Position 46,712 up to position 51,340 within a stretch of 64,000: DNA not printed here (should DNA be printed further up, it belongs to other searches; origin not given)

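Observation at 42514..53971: Five-gene DISARM-like defence cluster with a hybrid, non-canonical composition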

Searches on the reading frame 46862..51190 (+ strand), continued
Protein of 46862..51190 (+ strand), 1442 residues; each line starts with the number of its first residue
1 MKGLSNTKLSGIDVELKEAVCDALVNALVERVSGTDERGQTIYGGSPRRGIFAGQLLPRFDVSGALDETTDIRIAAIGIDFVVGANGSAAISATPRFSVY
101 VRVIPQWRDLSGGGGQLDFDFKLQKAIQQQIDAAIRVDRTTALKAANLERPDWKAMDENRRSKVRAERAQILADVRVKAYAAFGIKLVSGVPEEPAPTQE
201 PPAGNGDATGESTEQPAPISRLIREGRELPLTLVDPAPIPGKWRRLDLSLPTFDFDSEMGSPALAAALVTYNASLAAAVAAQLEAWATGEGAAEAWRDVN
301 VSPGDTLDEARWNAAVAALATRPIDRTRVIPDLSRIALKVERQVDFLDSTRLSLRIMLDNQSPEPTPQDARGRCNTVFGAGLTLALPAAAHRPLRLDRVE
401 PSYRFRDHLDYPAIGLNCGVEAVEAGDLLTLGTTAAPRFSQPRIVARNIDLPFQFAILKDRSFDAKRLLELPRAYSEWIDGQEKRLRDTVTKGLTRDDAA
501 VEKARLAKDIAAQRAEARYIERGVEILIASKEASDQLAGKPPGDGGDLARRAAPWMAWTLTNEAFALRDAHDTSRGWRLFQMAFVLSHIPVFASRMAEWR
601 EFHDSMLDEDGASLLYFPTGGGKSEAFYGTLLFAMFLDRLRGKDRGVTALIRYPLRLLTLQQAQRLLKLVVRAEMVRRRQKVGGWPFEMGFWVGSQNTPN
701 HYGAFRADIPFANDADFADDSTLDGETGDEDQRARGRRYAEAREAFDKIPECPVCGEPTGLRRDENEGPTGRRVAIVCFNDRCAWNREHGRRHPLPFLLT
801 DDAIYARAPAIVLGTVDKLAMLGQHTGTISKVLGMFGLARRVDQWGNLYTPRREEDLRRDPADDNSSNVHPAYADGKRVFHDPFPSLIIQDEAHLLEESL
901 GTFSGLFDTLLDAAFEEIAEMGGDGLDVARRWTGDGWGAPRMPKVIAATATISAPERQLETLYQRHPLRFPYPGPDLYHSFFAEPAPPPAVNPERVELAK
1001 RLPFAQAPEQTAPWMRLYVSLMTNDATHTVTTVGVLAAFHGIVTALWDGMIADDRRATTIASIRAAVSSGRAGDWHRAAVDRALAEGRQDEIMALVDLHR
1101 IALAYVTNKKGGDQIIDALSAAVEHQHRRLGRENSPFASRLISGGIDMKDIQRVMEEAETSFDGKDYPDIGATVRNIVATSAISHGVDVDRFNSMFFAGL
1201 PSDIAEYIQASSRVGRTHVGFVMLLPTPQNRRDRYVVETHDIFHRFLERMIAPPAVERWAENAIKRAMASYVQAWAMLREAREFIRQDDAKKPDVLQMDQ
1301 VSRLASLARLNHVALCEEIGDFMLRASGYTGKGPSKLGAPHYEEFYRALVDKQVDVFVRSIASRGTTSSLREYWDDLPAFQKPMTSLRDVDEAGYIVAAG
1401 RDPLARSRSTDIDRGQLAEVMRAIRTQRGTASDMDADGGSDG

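Call 56: find_homologous_proteins(query=L049:5247-7649:+, max_evalue=0.001)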
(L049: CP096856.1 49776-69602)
Query L049:5247-7649:+ (801 aa): 8 proteins with E <= 0.001 among 6713 candidates.
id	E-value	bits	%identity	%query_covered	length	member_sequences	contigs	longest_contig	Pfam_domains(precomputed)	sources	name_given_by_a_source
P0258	0.0e+0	1735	95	100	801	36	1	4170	-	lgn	-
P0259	0.0e+0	1679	93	100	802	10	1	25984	-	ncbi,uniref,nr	ncbi:hypothetical protein [Lactiplantibacillus plantarum]|uniref:hypothetical protein n=1 Tax=Lactip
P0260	0.0e+0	1489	82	100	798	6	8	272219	-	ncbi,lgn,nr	ncbi:hypothetical protein [Liquorilactobacillus satsumensis]|nr:hypothetical protein [Liquorilactoba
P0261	1.0e-220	753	44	100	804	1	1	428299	-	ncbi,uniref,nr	ncbi:hypothetical protein YK48G_13440 [Lentilactobacillus fungorum]|uniref:Uncharacterized protein n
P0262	1.2e-220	753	45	100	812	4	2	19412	-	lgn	-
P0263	8.4e-218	743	44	100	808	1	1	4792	-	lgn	-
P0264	5.8e-216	737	45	100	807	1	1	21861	-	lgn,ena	-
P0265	2.5e-199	682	43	97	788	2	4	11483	-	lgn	-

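Call 59: get_annotated_region(hit=H17, flank=8000)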
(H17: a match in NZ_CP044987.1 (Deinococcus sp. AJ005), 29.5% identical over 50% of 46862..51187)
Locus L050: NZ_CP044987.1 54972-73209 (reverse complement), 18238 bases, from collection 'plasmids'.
description: Deinococcus sp. AJ005 plasmid p96k, complete sequence
organism: Deinococcus sp. AJ005 (NCBI taxid 2652443)
taxonomy: Bacteria; Deinococcota; Deinococci; Deinococcales; Deinococcaceae; Deinococcus; Deinococcus sp. AJ005
host: -; source: single cell; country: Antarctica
typing (MOB-suite, as given by PLSDB): non-mobilizable
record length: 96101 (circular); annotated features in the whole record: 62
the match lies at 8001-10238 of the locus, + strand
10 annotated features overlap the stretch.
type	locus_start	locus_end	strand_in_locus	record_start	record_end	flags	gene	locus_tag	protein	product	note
CDS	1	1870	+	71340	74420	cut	drmD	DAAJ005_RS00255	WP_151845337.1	DISARM system SNF2-like helicase DrmD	-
CDS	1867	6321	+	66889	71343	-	-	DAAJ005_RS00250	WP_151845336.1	type IIL restriction-modification enzyme MmeI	-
CDS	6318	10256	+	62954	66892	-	drmA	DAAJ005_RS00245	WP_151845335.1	DISARM system helicase DrmA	-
CDS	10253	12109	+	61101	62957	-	-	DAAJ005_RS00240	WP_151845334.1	DUF1998 domain-containing protein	-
CDS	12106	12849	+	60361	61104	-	drmC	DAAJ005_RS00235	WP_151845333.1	DISARM system phospholipase D-like protein DrmC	-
CDS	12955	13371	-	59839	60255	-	-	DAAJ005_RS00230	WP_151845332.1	very short patch repair endonuclease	-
CDS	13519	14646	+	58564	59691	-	-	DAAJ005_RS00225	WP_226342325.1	DNA cytosine methyltransferase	GO:0006304 - DNA modification [Evidence IEA]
CDS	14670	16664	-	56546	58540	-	-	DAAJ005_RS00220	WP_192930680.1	ATP-binding protein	-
CDS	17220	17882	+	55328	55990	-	-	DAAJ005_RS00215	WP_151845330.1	hypothetical protein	-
CDS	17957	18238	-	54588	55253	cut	-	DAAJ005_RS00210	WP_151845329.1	hypothetical protein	-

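Call 60: get_annotated_region(hit=H21, flank=8000)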
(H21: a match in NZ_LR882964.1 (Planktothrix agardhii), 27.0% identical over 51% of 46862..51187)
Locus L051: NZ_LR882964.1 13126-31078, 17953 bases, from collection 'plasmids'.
description: Planktothrix agardhii strain No.66 plasmid p1
organism: Planktothrix agardhii (NCBI taxid 1160)
taxonomy: Bacteria; Cyanobacteriota; Cyanophyceae; Oscillatoriales; Microcoleaceae; Planktothrix; Planktothrix agardhii
host: -; source: -; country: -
typing (MOB-suite, as given by PLSDB): non-mobilizable
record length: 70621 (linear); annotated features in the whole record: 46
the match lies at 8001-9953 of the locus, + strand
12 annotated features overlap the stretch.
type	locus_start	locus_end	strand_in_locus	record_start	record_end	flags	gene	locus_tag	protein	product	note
CDS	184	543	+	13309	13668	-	-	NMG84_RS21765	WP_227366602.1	four helix bundle protein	-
CDS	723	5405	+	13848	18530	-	-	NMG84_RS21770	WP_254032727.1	type IIL restriction-modification enzyme MmeI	-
CDS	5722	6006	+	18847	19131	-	-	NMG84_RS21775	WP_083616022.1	GIY-YIG nuclease family protein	-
CDS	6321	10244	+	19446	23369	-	drmA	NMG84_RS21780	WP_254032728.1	DISARM system helicase DrmA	-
CDS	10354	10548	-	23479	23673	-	-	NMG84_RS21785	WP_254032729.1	hypothetical protein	-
CDS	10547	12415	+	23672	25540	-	-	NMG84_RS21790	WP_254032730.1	DUF1998 domain-containing protein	-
CDS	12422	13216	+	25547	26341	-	drmC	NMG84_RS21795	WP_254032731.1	DISARM system phospholipase D-like protein DrmC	-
CDS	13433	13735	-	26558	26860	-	-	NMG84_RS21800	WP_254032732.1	fertility inhibition FinO-like protein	-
CDS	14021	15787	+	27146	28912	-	-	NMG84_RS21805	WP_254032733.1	fatty acyl-AMP ligase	-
CDS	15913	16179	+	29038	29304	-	-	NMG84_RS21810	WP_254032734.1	acyl carrier protein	-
CDS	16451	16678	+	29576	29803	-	-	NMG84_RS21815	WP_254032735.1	hypothetical protein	-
CDS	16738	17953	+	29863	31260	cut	-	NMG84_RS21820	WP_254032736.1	hypothetical protein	-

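Call 61: get_annotated_region(hit=H55, flank=8000)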
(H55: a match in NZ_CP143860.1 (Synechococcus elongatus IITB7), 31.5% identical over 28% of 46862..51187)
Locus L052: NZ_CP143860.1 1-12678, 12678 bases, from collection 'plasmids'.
description: Synechococcus elongatus IITB7 plasmid pIITB7_1, complete sequence
organism: Synechococcus elongatus IITB7 (NCBI taxid 3115657)
taxonomy: Bacteria; Cyanobacteriota; Cyanophyceae; Synechococcales; Synechococcaceae; Synechococcus; Synechococcus elongatus; Synechococcus elongatus IITB7
host: -; source: whole organism; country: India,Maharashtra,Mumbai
typing (MOB-suite, as given by PLSDB): non-mobilizable
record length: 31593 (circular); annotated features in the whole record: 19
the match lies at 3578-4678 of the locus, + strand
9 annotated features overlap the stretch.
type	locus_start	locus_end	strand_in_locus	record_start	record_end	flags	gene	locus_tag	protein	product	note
CDS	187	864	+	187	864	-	-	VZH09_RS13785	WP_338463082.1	hypothetical protein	-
CDS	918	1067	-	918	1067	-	-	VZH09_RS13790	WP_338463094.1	DUF4351 domain-containing protein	-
CDS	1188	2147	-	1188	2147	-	-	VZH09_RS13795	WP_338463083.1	DUF4351 domain-containing protein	-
CDS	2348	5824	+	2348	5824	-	drmA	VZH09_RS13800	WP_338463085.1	DISARM system helicase DrmA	-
CDS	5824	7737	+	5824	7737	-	-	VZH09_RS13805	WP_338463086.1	DUF1998 domain-containing protein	-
CDS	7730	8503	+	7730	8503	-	drmC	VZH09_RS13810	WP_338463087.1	DISARM system phospholipase D-like protein DrmC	-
CDS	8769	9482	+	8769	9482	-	-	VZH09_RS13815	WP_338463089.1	ParA family protein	-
CDS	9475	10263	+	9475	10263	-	-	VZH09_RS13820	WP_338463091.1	ParB N-terminal domain-containing protein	-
CDS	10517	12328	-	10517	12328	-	-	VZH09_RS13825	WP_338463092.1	hypothetical protein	-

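Call 69: search_protein_families(library=ncbifam, alignment_id=A5, max_evalue=1)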
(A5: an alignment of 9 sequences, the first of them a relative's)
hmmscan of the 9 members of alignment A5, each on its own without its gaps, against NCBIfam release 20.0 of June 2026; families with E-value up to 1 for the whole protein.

A. member 1, L049:5247-7649:+ (801 aa): 0 families

B. families by the number of members that match (of 9 scanned): 1 family
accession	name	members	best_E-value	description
NF038316.1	DrmE_fam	3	1.7e-18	DrmE family protein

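Call 70: find_homologous_proteins(query=A5, max_evalue=0.001)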
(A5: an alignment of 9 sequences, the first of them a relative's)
Query A5 (9 sequences) (801 aa, profile of the alignment): 8 proteins with E <= 0.001 among 6837 candidates.
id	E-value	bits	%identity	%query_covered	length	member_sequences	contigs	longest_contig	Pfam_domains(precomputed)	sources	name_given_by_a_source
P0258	0.0e+0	1449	95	100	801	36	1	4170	-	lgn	-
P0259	0.0e+0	1423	93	100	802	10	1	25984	-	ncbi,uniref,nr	ncbi:hypothetical protein [Lactiplantibacillus plantarum]|uniref:hypothetical protein n=1 Tax=Lactip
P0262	0.0e+0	1419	45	100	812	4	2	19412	-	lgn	-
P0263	0.0e+0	1412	44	100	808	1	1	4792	-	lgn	-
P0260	0.0e+0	1408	82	100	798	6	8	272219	-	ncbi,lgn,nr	ncbi:hypothetical protein [Liquorilactobacillus satsumensis]|nr:hypothetical protein [Liquorilactoba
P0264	0.0e+0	1377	45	100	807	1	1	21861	-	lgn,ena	-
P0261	0.0e+0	1354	44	100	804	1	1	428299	-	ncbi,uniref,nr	ncbi:hypothetical protein YK48G_13440 [Lentilactobacillus fungorum]|uniref:Uncharacterized protein n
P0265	0.0e+0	1345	43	97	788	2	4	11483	-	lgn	-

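Call 71: find_related_loci(query=A5, collection=metagenome_contigs, flank=6000)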
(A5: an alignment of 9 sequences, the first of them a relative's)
Query A5 (801 aa) in metagenome_contigs; peptide patterns used: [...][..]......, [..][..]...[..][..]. (x = any residue, [..] = any of these).
211 stretches matched a pattern, but none encodes a relative of the query by tblastn (E <= 1e-3).

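Call 90: predict_structure(alignment_id=A6)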
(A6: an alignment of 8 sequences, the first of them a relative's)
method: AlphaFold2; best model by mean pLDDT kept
length: 802 residues; sequences in the alignment: 8
mean_pLDDT: 61.6   pTM: 0.31
mean pLDDT of the five models: 61.6, 59.0, 58.8, 58.1, 56.6
residues with pLDDT >= 90: 37; 70-90: 266; 50-70: 248; < 50: 251
segments of 3 or more residues with pLDDT < 50: 1-49, 132-159, 180-186, 189-213, 248-257, 275-312, 352-355, 394-407, 461-464, 506-509, 533-582, 789-802
pLDDT, mean of each block of 10 residues (from residue 1): 36 39 46 42 43 59 55 70 70 84 77 74 69 39 43 42 61 54 45 39 27 50 59 60 52 44 62 47 38 33 37 64 79 66 66 55 76 72 84 52 45 73 67 68 56 69 52 67 66 70 51 74 79 44 32 33 39 35 64 72 83 88 89 69 81 84 90 79 77 61 70 73 90 94 87 80 87 82 69 41 37
secondary structure, 60 per line:
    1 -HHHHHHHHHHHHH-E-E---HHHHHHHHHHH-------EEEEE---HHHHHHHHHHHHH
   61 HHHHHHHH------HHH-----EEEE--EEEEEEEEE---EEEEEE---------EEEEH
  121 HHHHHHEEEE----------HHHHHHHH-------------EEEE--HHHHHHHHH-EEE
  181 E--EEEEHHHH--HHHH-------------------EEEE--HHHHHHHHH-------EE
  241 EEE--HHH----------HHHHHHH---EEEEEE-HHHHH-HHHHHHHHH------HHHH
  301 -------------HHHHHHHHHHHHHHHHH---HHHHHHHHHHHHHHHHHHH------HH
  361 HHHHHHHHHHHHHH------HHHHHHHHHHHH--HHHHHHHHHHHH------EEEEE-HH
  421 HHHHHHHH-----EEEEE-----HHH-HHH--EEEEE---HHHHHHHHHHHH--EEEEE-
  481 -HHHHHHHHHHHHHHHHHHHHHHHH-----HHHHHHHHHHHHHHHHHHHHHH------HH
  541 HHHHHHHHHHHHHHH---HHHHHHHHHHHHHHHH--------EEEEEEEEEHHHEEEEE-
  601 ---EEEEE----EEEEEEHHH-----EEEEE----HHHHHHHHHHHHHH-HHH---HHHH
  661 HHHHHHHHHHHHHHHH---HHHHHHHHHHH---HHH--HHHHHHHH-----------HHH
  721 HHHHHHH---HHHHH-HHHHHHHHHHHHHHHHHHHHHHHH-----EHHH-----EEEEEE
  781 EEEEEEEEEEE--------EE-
elements in order (helices of 4 or more, strands of 3 or more residues): H2-14 H22-32 E40-44 H48-68 E83-86 E89-97 E101-106 E116-119 H120-126 E127-130 H141-148 E162-165 H168-176 E178-181 E184-187 H188-191 H194-197 E217-220 H223-231 E239-243 H259-265 E269-274 H276-280 H282-290 H297-300 H314-330 H334-352 H359-374 H381-392 H395-406 E413-417 H419-428 E434-438 E453-457 H461-472 E475-479 H482-505 H511-532 H539-555 H559-574 E583-591 E595-599 E604-608 E613-618 E627-631 H636-649 H657-676 H680-690 H699-706 H718-727 H731-735 H737-760 E775-791

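Call 93: fold_search(model_id=the predicted structure, library=pdb)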
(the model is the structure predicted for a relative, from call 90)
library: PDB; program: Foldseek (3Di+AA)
matches with E <= 10: 667; with E <= 0.001: 6
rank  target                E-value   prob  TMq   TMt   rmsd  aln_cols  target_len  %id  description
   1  9n6k_K                2.3e-04  0.47  0.11  0.09  40.1       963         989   10  2.88 A S.cerevisiae Chd1[L886G/L889G/L891G]-nucleosome 2:1 complex with DNA-binding domain (released 2025-06-11)
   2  9gd3_W                4.7e-04  0.69  0.11  0.11  25.2       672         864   10  Structure of a mononucleosome bound by one copy of Chd1 with the DBD on the exit-side DNA. (released 2024-09-18)
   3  1wp9_C                7.5e-04  0.84  0.11  0.16  19.8       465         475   12  Crystal structure of Pyrococcus furiosus Hef helicase domain (released 2005-02-01)
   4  8kcb_K                7.9e-04  0.77  0.10  0.15  22.6       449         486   11  Complex of DDM1-nucleosome(H2A) complex with DDM1 bound to SHL2 (released 2024-06-26)
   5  1wp9_B                8.8e-04  0.85  0.11  0.15  20.0       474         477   11  Crystal structure of Pyrococcus furiosus Hef helicase domain (released 2005-02-01)
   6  1wp9_D                9.3e-04  0.91  0.12  0.18  19.9       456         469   12  Crystal structure of Pyrococcus furiosus Hef helicase domain (released 2005-02-01)
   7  9n6k_L                1.1e-03  0.41  0.10  0.11  26.9       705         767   10  2.88 A S.cerevisiae Chd1[L886G/L889G/L891G]-nucleosome 2:1 complex with DNA-binding domain (released 2025-06-11)
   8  9n6h_K                1.1e-03  0.35  0.10  0.10  30.4       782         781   10  2.54 A S.cerevisiae Chd1[L886G/L889G/L891G]-nucleosome 1:1 complex (released 2025-06-11)
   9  6ftx_W                1.5e-03  0.44  0.11  0.10  23.9       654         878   10  Structure of the chromatin remodelling enzyme Chd1 bound to a ubiquitinylated nucleosome (released 2018-08-08)
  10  1wp9_A                1.7e-03  0.85  0.12  0.18  19.7       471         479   13  Crystal structure of Pyrococcus furiosus Hef helicase domain (released 2005-02-01)
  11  8wh9_K                2.6e-03  0.66  0.11  0.17  23.0       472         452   10  Structure of DDM1-nucleosome complex in ADP-BeFx state (released 2024-04-17)
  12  7zb5_E                2.9e-03  0.63  0.12  0.07  20.0       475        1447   10  Mot1(1-1836):TBP:DNA - post-hydrolysis complex dimer (released 2023-04-05)
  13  7zb5_H                2.9e-03  0.63  0.12  0.08  20.1       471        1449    9  Mot1(1-1836):TBP:DNA - post-hydrolysis complex dimer (released 2023-04-05)
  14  6vz4_MODEL_1_K        2.9e-03  0.23  0.09  0.11  26.2       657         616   10  Cryo-EM structure of Sth1-Arp7-Arp9-Rtt102 bound to the nucleosome in ADP Beryllium Fluoride state (released 2020-12-02)
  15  7niq_B                4.4e-03  0.33  0.10  0.11  29.3       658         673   10  CryoEM structure of disease related M854K MDA5-dsRNA filament in complex with ADP-AlF4(Major class) (released 2021-11-17)
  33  7ux9_P                3.7e-02  0.35  0.13  0.19  19.7       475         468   11  Arabidopsis DDM1 bound to nucleosome (H2A.W, H2B, H3.3, H4, with 147 bp DNA) (released 2023-08-09)
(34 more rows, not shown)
